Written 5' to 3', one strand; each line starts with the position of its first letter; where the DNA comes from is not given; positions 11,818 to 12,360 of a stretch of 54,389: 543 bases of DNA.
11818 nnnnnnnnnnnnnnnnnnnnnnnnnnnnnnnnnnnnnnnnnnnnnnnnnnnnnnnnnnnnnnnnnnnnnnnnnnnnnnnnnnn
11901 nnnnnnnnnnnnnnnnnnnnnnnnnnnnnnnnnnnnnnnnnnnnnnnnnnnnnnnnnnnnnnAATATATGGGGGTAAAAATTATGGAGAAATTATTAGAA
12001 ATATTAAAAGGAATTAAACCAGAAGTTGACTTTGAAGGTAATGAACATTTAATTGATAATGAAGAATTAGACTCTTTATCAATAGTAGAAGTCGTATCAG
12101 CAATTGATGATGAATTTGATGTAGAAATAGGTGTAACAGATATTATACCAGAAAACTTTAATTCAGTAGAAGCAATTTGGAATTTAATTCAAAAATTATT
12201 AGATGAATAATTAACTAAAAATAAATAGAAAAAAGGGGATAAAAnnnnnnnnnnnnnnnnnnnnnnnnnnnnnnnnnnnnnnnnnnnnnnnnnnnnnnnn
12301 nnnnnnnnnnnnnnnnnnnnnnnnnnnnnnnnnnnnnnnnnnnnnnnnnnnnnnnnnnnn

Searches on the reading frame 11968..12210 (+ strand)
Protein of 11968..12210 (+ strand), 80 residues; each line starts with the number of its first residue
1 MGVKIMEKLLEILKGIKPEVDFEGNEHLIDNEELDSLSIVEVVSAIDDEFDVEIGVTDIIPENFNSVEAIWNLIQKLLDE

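Call 6: search_protein_families(library=pfam, proteins=[window:11968-12210:+], max_evalue=0.01)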
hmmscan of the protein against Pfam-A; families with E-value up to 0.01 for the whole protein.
window:11968-12210:+ (80 aa): 1 family
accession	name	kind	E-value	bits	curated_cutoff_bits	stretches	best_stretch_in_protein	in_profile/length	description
PF00550.31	PP-binding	-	3.1e-06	27.8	20.8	1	8-70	6-63/67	Phosphopantetheine attachment site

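Call 7: search_protein_families(library=ncbifam, proteins=[window:11968-12210:+], max_evalue=0.01)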
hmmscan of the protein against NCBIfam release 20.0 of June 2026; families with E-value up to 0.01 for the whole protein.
window:11968-12210:+ (80 aa): 14 families
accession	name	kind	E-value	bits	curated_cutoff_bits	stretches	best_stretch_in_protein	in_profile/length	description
NF058660.1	cispen_ACP_AmcB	equivalog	4.2e-10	39.7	80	1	18-77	19-78/80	cispentacin biosynthesis acyl carrier protein AmcB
NF002147.0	PRK00982.1-1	equivalog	2.2e-06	27.4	84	1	8-77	14-80/83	acyl carrier protein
TIGR00517.1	acyl_carrier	equivalog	6.2e-06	26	70.45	1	24-76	25-75/77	acyl carrier protein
NF040636.1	AcpM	exception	8.9e-06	25.6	146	1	6-77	10-78/93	meromycolate extension acyl carrier protein AcpM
NF006031.0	PRK08172.1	equivalog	1.2e-05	25.8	76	1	22-76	24-76/82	acyl carrier protein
NF002148.0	PRK00982.1-2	subfamily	1.8e-05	24.5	71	1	25-76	27-76/79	acyl carrier protein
NF005480.0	PRK07081.1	equivalog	2e-05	24.4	72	1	34-79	33-78/83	acyl carrier protein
NF009104.0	PRK12449.1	equivalog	5.2e-05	23.1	70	1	4-76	5-77/80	acyl carrier protein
NF002149.0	PRK00982.1-3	equivalog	5.2e-05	23.1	106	1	21-68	22-67/78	acyl carrier protein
NF003464.0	PRK05087.1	equivalog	5.7e-05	23.1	68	1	5-76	3-76/78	D-alanine--poly(phosphoribitol) ligase subunit DltC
NF002150.0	PRK00982.1-4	subfamily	0.00016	21.8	66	1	26-75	29-76/80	acyl carrier protein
NF005079.0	PRK06508.1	equivalog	0.00066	20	83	1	24-58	25-59/93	acyl carrier protein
NF002151.0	PRK00982.1-5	equivalog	0.0015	18.7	92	1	27-67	28-66/78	acyl carrier protein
NF052616.1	ACP_for_OlsHI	equivalog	0.006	16.9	130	1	9-76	13-79/83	ornithine lipid biosynthesis acyl carrier protein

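Call 55: search_solved_structures(query=window:11968-12210:+, max_evalue=0.01)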
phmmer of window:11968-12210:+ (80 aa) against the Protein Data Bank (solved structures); distinct sequences matched with E-value up to 0.01: 45.
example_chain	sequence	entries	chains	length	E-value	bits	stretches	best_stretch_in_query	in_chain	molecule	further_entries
2my5_A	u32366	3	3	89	0.00012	25.8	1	11-70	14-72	Peptidyl carrier protein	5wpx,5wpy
6cxt_A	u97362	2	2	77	0.00017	25.2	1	12-77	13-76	Alpha/beta hydrolase fold protein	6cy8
4h2s_C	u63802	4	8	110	0.00025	24.8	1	7-76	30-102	Aminoacyl carrier protein 1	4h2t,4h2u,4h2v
2my6_A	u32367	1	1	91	0.00032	24.4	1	11-70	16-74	Peptidyl carrier protein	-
8yg0_A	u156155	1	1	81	0.0027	21.4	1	13-55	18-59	Acyl carrier protein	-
2koo_A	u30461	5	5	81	0.0027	21.4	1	12-59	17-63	Acyl carrier protein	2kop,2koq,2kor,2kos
2cnr_A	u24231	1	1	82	0.0028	21.4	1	12-59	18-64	ACYL CARRIER PROTEIN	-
5vcb_f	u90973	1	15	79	0.0032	21.2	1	8-69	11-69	Acyl carrier protein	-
5jdx_A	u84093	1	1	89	0.0032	21.2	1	17-77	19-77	Putative peptidyl carrier protein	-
5lc5_T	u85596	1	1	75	0.0033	21.2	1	10-59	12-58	Acyl carrier protein, mitochondrial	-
7qh7_w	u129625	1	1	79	0.0036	21.1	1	10-60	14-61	Acyl carrier protein, mitochondrial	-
9hcg_w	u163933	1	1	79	0.0037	21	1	10-60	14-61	Acyl carrier protein, mitochondrial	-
7thn_E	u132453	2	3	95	0.0039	21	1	17-77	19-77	Probable acyl carrier protein PigG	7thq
5lc5_U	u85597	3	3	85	0.0039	20.9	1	10-61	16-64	Acyl carrier protein, mitochondrial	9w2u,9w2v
5xtb_G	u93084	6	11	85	0.0039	20.9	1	10-61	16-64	Acyl carrier protein, mitochondrial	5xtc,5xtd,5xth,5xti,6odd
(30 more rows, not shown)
